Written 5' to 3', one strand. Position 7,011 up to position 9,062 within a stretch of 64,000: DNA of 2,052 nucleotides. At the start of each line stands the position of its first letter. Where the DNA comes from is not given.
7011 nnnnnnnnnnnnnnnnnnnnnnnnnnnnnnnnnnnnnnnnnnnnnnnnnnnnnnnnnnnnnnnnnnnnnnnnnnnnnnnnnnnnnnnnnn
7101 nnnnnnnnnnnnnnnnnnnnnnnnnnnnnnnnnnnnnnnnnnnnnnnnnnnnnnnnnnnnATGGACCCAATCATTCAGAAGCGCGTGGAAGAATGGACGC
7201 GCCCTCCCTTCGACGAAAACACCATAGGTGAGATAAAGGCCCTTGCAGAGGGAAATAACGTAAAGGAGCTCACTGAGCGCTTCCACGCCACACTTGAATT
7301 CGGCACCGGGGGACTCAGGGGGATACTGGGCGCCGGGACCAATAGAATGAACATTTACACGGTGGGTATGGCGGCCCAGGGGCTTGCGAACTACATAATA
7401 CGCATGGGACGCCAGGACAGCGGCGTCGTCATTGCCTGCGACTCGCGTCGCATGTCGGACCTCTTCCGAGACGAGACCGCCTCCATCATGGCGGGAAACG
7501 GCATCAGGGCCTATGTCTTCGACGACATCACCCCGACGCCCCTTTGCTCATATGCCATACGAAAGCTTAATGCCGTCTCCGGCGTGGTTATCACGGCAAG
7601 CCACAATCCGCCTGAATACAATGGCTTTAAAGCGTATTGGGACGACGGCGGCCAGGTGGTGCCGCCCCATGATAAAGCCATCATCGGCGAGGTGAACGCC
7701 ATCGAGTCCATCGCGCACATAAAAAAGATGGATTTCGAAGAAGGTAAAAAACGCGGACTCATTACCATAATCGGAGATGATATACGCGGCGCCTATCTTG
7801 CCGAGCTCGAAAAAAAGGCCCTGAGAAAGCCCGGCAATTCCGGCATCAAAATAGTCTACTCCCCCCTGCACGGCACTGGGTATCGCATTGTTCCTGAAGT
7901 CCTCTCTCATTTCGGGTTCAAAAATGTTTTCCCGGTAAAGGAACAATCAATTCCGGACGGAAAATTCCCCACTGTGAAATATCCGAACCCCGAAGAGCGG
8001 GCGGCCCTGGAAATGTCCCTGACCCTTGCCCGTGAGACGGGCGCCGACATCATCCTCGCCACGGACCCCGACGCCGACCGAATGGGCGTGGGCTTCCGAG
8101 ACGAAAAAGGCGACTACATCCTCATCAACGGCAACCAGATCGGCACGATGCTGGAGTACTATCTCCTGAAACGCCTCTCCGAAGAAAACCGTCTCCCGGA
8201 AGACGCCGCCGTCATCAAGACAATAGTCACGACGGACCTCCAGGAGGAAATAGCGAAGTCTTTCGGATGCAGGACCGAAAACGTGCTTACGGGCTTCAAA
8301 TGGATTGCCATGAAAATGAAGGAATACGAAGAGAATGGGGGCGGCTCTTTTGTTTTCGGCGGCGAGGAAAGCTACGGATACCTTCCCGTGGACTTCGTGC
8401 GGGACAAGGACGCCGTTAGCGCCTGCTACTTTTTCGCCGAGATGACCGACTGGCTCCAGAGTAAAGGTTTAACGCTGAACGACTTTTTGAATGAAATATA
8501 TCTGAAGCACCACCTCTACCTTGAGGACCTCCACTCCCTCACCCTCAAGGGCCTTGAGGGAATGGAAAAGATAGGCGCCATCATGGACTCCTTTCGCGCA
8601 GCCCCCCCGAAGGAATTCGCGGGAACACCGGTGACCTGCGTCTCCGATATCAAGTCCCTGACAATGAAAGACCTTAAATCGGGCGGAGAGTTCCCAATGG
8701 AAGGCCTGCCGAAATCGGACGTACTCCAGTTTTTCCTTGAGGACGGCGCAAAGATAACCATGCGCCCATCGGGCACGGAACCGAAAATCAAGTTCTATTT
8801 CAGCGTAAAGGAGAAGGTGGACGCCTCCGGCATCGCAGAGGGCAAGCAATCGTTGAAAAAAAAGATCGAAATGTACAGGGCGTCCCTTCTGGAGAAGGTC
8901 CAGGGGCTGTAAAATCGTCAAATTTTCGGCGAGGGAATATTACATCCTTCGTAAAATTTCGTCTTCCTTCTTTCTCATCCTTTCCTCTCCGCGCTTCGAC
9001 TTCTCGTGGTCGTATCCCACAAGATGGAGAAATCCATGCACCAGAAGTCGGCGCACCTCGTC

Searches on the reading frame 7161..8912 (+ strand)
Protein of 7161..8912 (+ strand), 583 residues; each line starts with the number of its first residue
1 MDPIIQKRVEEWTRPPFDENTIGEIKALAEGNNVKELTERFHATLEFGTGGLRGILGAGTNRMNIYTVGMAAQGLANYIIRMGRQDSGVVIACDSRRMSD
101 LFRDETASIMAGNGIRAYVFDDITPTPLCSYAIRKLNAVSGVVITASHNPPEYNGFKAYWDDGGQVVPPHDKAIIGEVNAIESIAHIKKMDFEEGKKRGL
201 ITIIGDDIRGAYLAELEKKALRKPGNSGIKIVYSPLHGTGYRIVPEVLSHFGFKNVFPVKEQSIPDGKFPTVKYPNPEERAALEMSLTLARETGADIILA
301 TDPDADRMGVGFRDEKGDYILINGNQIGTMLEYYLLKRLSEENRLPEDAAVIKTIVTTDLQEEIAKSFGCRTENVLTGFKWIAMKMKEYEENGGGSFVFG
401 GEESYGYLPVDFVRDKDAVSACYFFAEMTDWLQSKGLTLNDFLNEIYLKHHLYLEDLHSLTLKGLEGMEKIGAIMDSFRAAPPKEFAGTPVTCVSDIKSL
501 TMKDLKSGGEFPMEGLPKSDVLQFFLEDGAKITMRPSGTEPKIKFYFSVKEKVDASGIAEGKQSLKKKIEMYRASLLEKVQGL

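Call 7: search_protein_families(library=pfam, proteins=[window:7161-8912:+], max_evalue=0.01)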
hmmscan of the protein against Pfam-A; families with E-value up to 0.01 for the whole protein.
window:7161-8912:+ (583 aa): 4 families
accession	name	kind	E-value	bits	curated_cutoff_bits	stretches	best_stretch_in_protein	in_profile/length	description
PF02878.22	PGM_PMM_I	-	1.2e-38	132.3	22.5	1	46-183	3-136/138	Phosphoglucomutase/phosphomannomutase, alpha/beta/alpha domain I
PF02879.22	PGM_PMM_II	-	2.4e-26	92.7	29.3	1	211-317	2-103/103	Phosphoglucomutase/phosphomannomutase, alpha/beta/alpha domain II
PF02880.22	PGM_PMM_III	-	5.8e-19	68.8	20.7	1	323-447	1-112/115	Phosphoglucomutase/phosphomannomutase, alpha/beta/alpha domain III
PF00408.26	PGM_PMM_IV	-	4e-05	24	23.1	1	518-558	22-61/68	Phosphoglucomutase/phosphomannomutase, C-terminal domain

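Call 11: find_encoding_contigs(protein=window:7161-8912:+, flank=10000, max_places=10)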
Protein window:7161-8912:+ (583 aa): 3 contigs read that carry it; 2 places shown.
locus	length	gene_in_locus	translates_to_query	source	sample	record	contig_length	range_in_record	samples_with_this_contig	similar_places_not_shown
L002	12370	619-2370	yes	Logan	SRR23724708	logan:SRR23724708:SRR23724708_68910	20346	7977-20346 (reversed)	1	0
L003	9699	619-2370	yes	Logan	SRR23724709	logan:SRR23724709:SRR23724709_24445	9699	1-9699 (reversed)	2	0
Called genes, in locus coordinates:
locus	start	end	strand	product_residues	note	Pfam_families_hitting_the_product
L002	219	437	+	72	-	-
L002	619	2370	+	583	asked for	PF02878:PGM_PMM_I, PF02879:PGM_PMM_II, PF02880:PGM_PMM_III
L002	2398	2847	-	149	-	PF02130:YbeY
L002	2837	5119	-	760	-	PF07697:7TMR-HDED, PF07698:7TM-7TMR_HD, PF01966:HD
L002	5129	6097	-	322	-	PF02562:PhoH, PF13245:AAA_19, PF13604:AAA_30 (weak)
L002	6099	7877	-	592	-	PF01336:tRNA_anti-codon, PF00152:tRNA-synt_2, PF02938:GAD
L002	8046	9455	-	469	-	PF00324:AA_permease, PF13520:AA_permease_2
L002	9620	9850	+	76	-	-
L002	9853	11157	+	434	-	PF00144:Beta-lactamase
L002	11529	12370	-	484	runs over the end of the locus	PF01554:MatE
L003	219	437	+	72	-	-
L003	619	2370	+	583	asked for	PF02878:PGM_PMM_I, PF02879:PGM_PMM_II, PF02880:PGM_PMM_III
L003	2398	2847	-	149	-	PF02130:YbeY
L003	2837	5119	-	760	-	PF07697:7TMR-HDED, PF07698:7TM-7TMR_HD, PF01966:HD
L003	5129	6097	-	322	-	PF02562:PhoH, PF13245:AAA_19, PF13604:AAA_30 (weak)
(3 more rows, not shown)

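Call 19: find_homologous_proteins(query=window:7161-8912:+, max_evalue=1e-50)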
Query window:7161-8912:+ (583 aa): 8000 proteins with E <= 1e-50 among 8000 candidates; the best 120 are listed.
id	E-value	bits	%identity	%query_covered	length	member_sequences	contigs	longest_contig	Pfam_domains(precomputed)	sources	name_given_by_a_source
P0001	0.0e+0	1329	100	100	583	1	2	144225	PF02878.23,PF02879.23,PF02880.23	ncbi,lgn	-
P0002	0.0e+0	1056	78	100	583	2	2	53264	PF02878.23,PF02879.23,PF02880.23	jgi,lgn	jgi:phosphoglucomutase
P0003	0.0e+0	1040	78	99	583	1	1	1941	PF02878.23,PF00408.27,PF02879.23,PF02880.23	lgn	-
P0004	0.0e+0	1038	77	100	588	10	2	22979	PF02878.23,PF00408.27,PF02879.23,PF02880.23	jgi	-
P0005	1.5e-283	960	73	100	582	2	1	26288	PF02878.23,PF00408.27,PF02879.23,PF02880.23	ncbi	-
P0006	2.0e-275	933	72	100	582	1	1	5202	PF02878.23,PF00408.27,PF02879.23,PF02880.23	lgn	-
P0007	2.1e-274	930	68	100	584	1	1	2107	PF02878.23,PF02879.23,PF02880.23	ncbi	-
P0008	2.4e-274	929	71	99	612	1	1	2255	PF02878.23,PF00408.27,PF02879.23,PF02880.23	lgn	-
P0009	4.1e-273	925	70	100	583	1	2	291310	PF02878.23,PF02879.23,PF02880.23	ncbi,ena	-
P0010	7.0e-273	925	71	99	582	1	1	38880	PF02878.23,PF00408.27,PF02879.23,PF02880.23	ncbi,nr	ncbi:MAG: phospho-sugar mutase [Spirochaetes bacterium]|nr:phospho-sugar mutase [Spirochaetota bacte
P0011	1.7e-272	923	69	99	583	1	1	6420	PF02878.23,PF00408.27,PF02879.23,PF02880.23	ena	-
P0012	5.6e-272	922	70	100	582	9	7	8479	PF02878.23,PF00408.27,PF02879.23,PF02880.23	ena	-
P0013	2.5e-271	919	69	99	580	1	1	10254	PF02878.23,PF00408.27,PF02879.23,PF02880.23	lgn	-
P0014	1.4e-268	910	68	100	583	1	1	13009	PF02878.23,PF02879.23,PF02880.23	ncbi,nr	ncbi:MAG: phospho-sugar mutase [Spirochaetes bacterium]|nr:phospho-sugar mutase [Spirochaetota bacte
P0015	1.2e-267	907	69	99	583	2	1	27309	PF02878.23,PF00408.27,PF02879.23,PF02880.23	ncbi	-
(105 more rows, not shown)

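Call 20: find_encoding_contigs(protein=P0002, flank=10000, max_places=4)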
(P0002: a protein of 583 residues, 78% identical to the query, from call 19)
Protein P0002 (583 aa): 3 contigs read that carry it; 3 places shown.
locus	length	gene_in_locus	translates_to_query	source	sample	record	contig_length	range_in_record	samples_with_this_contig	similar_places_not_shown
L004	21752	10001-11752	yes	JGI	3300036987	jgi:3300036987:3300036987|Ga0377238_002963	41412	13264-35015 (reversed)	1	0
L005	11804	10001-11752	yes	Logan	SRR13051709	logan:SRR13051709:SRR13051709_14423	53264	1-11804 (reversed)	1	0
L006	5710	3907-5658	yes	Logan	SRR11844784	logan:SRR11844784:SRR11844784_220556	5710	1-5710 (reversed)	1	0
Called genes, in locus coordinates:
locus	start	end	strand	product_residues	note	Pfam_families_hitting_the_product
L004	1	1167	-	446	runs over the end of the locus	PF00285:Citrate_synt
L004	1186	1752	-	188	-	PF18955:DUF5698, PF10035:DUF2179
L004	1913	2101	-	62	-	PF13237:Fer4_10 (faint), PF12838:Fer4_7 (weak), PF25160:LdpA_Fe-S-bd, PF12797:Fer4_2 (weak), PF12837:Fer4_6 (weak), PF00037:Fer4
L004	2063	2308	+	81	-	-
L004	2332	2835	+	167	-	PF05618:RimB-like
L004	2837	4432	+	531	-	PF14400:Transglut_i_TM (weak), PF01841:Transglut_core, PF14402:7TM_transglut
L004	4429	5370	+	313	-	PF14397:ATPgrasp_ST, PF08443:RimK (faint), PF14398:ATPgrasp_YheCD (faint)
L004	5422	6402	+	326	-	PF13489:Methyltransf_23, PF08241:Methyltransf_11, PF08242:Methyltransf_12, PF13649:Methyltransf_25 (weak)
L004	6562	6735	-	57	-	-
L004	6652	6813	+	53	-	-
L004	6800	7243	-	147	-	-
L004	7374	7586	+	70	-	-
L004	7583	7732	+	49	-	-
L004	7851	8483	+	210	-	PF13240:Zn_Ribbon_1 (weak), PF03703:bPH_2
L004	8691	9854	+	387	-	PF00753:Lactamase_B, PF19583:ODP, PF00258:Flavodoxin_1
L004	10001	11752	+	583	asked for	PF02878:PGM_PMM_I, PF02879:PGM_PMM_II, PF02880:PGM_PMM_III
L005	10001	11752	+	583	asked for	PF02878:PGM_PMM_I, PF02879:PGM_PMM_II, PF02880:PGM_PMM_III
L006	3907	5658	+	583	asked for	PF02878:PGM_PMM_I, PF02879:PGM_PMM_II, PF02880:PGM_PMM_III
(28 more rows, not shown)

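Call 21: find_encoding_contigs(protein=P0004, flank=10000, max_places=4)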
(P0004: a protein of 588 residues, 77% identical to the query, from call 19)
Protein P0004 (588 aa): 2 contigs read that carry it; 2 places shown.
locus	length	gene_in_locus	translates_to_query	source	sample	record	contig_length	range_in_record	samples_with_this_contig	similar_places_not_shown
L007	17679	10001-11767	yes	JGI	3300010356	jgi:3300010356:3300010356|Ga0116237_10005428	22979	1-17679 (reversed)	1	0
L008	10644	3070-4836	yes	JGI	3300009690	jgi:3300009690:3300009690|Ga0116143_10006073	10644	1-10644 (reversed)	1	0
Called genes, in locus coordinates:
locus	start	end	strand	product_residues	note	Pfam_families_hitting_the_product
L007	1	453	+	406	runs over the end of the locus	PF02655:ATP-grasp_3 (faint), PF13535:ATP-grasp_4, PF18603:LAL_C2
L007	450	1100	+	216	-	PF13489:Methyltransf_23, PF03291:mRNA_G-N7_MeTrfase (faint), PF13847:Methyltransf_31, PF08241:Methyltransf_11, PF08242:Methyltransf_12, PF13649:Methyltransf_25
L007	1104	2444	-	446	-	PF00285:Citrate_synt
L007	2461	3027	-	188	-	PF18955:DUF5698, PF10035:DUF2179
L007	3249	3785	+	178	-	PF05618:RimB-like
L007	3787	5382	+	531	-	PF14400:Transglut_i_TM, PF01841:Transglut_core, PF14402:7TM_transglut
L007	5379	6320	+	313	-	PF14397:ATPgrasp_ST, PF02655:ATP-grasp_3 (faint), PF08443:RimK (faint), PF14398:ATPgrasp_YheCD (faint)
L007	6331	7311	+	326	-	PF13489:Methyltransf_23, PF08241:Methyltransf_11, PF08242:Methyltransf_12, PF13649:Methyltransf_25 (weak), PF13847:Methyltransf_31 (faint)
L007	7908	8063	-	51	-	-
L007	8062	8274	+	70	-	-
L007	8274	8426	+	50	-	-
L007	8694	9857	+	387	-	PF00753:Lactamase_B, PF19583:ODP, PF12706:Lactamase_B_2 (weak), PF00258:Flavodoxin_1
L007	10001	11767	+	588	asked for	PF00408:PGM_PMM_IV (faint), PF02878:PGM_PMM_I, PF02879:PGM_PMM_II, PF02880:PGM_PMM_III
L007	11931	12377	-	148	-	PF02130:YbeY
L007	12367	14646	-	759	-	PF07697:7TMR-HDED, PF07698:7TM-7TMR_HD, PF01966:HD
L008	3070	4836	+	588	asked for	PF00408:PGM_PMM_IV (faint), PF02878:PGM_PMM_I, PF02879:PGM_PMM_II, PF02880:PGM_PMM_III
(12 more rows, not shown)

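Call 22: find_encoding_contigs(protein=P0005, flank=10000, max_places=4)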
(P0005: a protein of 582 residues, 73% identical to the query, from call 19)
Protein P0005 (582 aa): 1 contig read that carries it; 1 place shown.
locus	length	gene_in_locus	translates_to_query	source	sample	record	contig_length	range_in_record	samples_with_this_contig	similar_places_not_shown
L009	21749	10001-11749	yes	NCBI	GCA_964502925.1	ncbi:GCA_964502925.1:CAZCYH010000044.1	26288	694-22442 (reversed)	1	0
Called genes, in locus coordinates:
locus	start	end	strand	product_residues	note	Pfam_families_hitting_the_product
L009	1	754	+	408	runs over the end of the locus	PF02222:ATP-grasp (faint), PF08443:RimK (weak), PF13535:ATP-grasp_4, PF18603:LAL_C2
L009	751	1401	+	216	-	PF13489:Methyltransf_23, PF13847:Methyltransf_31, PF08241:Methyltransf_11, PF08242:Methyltransf_12, PF13649:Methyltransf_25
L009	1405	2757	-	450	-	PF00285:Citrate_synt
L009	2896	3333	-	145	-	PF18955:DUF5698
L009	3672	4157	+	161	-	PF05618:RimB-like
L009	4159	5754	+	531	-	PF14400:Transglut_i_TM, PF01841:Transglut_core, PF14402:7TM_transglut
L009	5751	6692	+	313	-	PF14397:ATPgrasp_ST, PF02655:ATP-grasp_3 (faint), PF14398:ATPgrasp_YheCD (faint)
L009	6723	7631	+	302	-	PF13489:Methyltransf_23, PF13847:Methyltransf_31 (faint), PF08241:Methyltransf_11, PF08242:Methyltransf_12, PF13649:Methyltransf_25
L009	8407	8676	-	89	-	-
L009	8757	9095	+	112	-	PF19583:ODP (weak)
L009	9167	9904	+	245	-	PF19583:ODP (weak), PF00258:Flavodoxin_1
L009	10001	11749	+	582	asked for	PF02878:PGM_PMM_I, PF02879:PGM_PMM_II, PF02880:PGM_PMM_III, PF00408:PGM_PMM_IV (weak)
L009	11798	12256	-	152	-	PF02130:YbeY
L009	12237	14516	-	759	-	PF07697:7TMR-HDED, PF07698:7TM-7TMR_HD, PF01966:HD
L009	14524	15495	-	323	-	PF02562:PhoH, PF13245:AAA_19, PF13604:AAA_30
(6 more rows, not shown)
